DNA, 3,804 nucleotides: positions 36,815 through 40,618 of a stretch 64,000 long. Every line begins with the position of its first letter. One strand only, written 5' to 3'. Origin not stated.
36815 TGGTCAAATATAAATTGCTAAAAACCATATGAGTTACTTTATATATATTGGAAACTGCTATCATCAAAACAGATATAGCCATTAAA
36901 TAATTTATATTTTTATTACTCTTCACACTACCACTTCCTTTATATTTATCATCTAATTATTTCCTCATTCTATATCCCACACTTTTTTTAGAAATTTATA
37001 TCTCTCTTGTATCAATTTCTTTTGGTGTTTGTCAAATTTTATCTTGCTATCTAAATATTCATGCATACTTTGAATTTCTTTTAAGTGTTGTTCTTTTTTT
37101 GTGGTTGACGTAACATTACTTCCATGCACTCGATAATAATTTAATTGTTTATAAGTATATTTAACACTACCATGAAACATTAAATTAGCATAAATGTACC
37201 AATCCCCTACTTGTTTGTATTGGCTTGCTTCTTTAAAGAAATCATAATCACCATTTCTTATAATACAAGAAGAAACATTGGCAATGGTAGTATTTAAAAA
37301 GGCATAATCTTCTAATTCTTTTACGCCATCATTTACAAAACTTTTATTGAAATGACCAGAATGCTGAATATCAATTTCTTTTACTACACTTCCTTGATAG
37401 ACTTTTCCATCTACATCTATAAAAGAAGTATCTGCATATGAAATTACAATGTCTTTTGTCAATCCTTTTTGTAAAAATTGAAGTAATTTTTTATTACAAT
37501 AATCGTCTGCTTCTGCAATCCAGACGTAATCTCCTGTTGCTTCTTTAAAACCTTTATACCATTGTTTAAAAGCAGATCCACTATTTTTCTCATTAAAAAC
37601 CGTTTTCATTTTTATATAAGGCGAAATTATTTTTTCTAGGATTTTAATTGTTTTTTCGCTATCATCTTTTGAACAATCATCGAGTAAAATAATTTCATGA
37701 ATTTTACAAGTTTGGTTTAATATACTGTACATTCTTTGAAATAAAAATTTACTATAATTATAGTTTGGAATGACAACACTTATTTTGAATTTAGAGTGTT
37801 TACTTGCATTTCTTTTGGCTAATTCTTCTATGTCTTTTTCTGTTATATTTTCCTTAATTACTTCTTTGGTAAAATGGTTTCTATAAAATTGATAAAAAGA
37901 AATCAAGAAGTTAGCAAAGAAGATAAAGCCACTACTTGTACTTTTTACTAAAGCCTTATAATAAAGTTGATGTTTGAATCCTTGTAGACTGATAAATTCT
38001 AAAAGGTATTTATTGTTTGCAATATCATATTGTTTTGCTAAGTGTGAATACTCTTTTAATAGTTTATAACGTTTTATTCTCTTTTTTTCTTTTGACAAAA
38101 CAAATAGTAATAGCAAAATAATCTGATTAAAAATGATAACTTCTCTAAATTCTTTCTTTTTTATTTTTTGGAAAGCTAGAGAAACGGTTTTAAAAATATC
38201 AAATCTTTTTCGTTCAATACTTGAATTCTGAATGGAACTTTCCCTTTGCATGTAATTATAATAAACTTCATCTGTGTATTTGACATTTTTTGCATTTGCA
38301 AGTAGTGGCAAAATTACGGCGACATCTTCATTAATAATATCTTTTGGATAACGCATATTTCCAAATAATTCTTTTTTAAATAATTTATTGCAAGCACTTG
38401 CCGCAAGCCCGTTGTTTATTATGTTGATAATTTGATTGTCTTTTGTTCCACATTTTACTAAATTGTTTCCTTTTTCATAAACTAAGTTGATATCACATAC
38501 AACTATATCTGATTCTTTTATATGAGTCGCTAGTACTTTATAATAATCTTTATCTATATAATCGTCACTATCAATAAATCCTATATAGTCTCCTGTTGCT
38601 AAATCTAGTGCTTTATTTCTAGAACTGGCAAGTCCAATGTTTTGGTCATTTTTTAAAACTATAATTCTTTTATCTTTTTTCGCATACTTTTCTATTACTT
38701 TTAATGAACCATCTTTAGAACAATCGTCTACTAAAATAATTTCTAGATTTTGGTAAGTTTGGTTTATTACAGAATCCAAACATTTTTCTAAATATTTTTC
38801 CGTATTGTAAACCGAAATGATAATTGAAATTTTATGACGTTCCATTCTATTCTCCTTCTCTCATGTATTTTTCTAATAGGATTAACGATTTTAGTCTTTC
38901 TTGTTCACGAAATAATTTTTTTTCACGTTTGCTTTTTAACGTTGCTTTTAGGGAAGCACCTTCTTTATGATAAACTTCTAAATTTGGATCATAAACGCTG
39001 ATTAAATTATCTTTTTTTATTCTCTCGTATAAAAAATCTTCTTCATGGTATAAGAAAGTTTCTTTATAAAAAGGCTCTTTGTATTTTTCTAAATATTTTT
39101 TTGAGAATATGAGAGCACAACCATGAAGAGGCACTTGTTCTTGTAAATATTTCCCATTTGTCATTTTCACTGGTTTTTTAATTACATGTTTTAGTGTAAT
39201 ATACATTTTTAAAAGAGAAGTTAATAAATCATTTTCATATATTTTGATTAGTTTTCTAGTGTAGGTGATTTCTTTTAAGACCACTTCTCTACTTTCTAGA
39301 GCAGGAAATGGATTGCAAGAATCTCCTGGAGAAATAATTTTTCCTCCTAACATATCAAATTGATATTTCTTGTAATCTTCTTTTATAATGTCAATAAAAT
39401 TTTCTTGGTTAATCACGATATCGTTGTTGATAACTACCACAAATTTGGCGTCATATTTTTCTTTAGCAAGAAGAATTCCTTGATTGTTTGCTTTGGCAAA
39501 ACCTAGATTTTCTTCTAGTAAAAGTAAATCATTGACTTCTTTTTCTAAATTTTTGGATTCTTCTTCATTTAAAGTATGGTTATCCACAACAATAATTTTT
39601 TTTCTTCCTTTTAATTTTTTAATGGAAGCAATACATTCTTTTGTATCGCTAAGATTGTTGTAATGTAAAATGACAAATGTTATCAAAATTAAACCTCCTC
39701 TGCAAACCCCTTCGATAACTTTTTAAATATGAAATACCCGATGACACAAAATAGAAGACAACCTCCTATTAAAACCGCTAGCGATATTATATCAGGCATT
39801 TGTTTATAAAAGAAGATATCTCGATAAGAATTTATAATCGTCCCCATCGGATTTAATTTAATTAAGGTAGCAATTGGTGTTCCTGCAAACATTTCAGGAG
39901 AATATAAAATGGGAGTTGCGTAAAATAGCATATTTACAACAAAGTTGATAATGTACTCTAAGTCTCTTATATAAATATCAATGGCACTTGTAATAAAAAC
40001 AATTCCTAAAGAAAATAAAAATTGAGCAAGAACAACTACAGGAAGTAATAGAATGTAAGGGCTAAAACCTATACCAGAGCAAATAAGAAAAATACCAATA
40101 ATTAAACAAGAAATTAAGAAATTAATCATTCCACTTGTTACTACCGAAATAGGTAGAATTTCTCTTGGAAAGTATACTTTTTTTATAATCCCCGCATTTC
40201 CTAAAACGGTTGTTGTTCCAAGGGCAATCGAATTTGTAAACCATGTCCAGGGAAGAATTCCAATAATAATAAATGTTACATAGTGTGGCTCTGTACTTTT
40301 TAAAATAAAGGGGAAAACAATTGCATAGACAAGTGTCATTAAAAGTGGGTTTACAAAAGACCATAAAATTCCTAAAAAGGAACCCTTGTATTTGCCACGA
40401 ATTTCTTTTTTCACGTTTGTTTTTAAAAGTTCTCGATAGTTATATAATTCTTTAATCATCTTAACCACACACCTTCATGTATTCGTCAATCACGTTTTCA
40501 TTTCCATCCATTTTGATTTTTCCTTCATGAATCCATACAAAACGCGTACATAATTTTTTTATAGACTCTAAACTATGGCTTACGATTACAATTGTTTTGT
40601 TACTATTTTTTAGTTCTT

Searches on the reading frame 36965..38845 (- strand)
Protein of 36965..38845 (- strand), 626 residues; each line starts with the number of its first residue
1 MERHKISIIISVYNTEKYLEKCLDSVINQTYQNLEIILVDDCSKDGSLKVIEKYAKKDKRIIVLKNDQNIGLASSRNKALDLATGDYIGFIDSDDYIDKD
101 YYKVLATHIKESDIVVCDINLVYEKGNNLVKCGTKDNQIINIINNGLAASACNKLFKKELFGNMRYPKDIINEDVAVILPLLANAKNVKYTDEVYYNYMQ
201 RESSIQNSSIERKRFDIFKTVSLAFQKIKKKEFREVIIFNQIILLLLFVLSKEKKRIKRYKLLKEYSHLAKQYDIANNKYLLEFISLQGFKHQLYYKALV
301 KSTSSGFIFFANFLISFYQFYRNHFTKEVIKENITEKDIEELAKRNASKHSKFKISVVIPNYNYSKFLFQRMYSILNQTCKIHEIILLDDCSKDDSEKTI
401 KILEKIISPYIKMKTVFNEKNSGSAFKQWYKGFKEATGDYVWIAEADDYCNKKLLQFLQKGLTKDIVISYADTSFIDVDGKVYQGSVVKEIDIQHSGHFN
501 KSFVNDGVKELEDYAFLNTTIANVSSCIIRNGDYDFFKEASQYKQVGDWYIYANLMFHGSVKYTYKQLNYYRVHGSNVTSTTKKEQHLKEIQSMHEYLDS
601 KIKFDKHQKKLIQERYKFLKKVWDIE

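Call 28: search_protein_families(library=ncbifam, proteins=[window:36965-38845:-], max_evalue=0.00001)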
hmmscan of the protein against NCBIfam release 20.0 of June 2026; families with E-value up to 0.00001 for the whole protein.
window:36965-38845:- (626 aa): 21 families
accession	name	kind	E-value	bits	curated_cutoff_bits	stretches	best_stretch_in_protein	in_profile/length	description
NF007482.0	PRK10073.1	equivalog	1.1e-46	159.4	423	2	3-129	5-132/334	glycosyltransferase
NF047683.1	TeichurnBiosyTuaG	equivalog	1.3e-44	152.8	400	2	3-230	5-230/252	teichuronic acid biosynthesis protein TuaG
TIGR03937.1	PgaC_IcaA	equivalog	3.6e-31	108.5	422.3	2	4-113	45-154/407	poly-beta-1,6-N-acetyl-D-glucosamine synthase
NF053739.1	GlytfEpsEBac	equivalog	9.9e-31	106.7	450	2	5-96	2-94/265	glycosyltransferase EpsE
NF041875.1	EPS_EpsD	equivalog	5.1e-24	85.3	370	2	6-110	1-106/325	exopolysaccharide biosynthesis glycosyltransferase EpsD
NF050050.1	ProtGlycPglI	equivalog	5.5e-24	85.1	500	2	5-211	3-214/306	GalNAc(5)-diNAcBac-PP-undecaprenol beta-1,3-glucosyltransferase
NF041394.1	GtaseAglG_Halo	equivalog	7.5e-23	81.3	440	1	5-116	2-114/304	glucosyl-dolichyl phosphate glucuronosyltransferase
NF038302.1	EPS_HpsE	equivalog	1.2e-20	73.7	300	1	5-101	2-103/307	hormogonium polysaccharide biosynthesis glycosyltransferase HpsE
NF007453.0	PRK10018.1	equivalog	1.8e-20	73.8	382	2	3-110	5-112/280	colanic acid biosynthesis glycosyltransferase WcaA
TIGR04017.1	WcaA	equivalog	3.7e-19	69.4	495.75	2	3-110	4-111/279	colanic acid biosynthesis glycosyltransferase WcaA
TIGR03965.1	mycofact_glyco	equivalog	3.8e-19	68.9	280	1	4-115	74-185/467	mycofactocin biosynthesis glycosyltransferase MftF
TIGR04283.1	glyco_like_mftF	equivalog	4.1e-19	69.1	182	2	6-114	1-102/221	TIGR04283 family arsenosugar biosynthesis glycosyltransferase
NF038299.1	EPS_HpsN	equivalog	7.8e-17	61.2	425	1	5-113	2-110/317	hormogonium polysaccharide biosynthesis glycosyltransferase HpsN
NF007986.1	PRK10714.1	equivalog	2.7e-16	59.5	529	2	4-95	6-101/316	undecaprenyl-phosphate 4-deoxy-4-formamido-L-arabinose transferase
TIGR03111.1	glyc2_xrt_Gpos1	hypoth_equivalog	1.4e-15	57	363.95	1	5-127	50-174/439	TIGR03111 family XrtG-associated glycosyltransferase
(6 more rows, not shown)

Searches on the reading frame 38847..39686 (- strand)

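Call 28: search_protein_families(library=ncbifam, proteins=[window:38847-39686:-], max_evalue=0.00001)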
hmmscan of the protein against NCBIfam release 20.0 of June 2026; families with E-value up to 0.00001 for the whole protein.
window:38847-39686:- (279 aa): 1 family
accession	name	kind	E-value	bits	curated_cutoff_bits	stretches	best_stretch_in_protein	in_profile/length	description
TIGR01556.1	rhamnosyltran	subfamily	2.3e-09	36.9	200.55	1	11-145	6-139/281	rhamnosyltransferase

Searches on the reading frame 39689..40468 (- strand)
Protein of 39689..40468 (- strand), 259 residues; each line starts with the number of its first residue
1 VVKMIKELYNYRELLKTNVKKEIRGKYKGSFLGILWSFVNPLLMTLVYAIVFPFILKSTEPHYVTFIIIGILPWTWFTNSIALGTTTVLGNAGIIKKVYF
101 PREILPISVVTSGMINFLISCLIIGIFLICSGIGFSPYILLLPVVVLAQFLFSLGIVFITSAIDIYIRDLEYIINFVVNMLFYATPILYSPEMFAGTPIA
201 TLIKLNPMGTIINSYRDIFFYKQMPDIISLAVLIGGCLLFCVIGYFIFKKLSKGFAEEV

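Call 28: search_protein_families(library=ncbifam, proteins=[window:39689-40468:-], max_evalue=0.00001)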
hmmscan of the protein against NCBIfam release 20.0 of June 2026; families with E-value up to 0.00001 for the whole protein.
window:39689-40468:- (259 aa): 1 family
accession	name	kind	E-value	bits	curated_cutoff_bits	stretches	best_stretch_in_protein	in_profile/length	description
NF050109.1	galactan_ABC_perm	equivalog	1e-15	58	380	1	5-239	14-252/272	galactan export ABC transporter permease subunit Wzm/RfbD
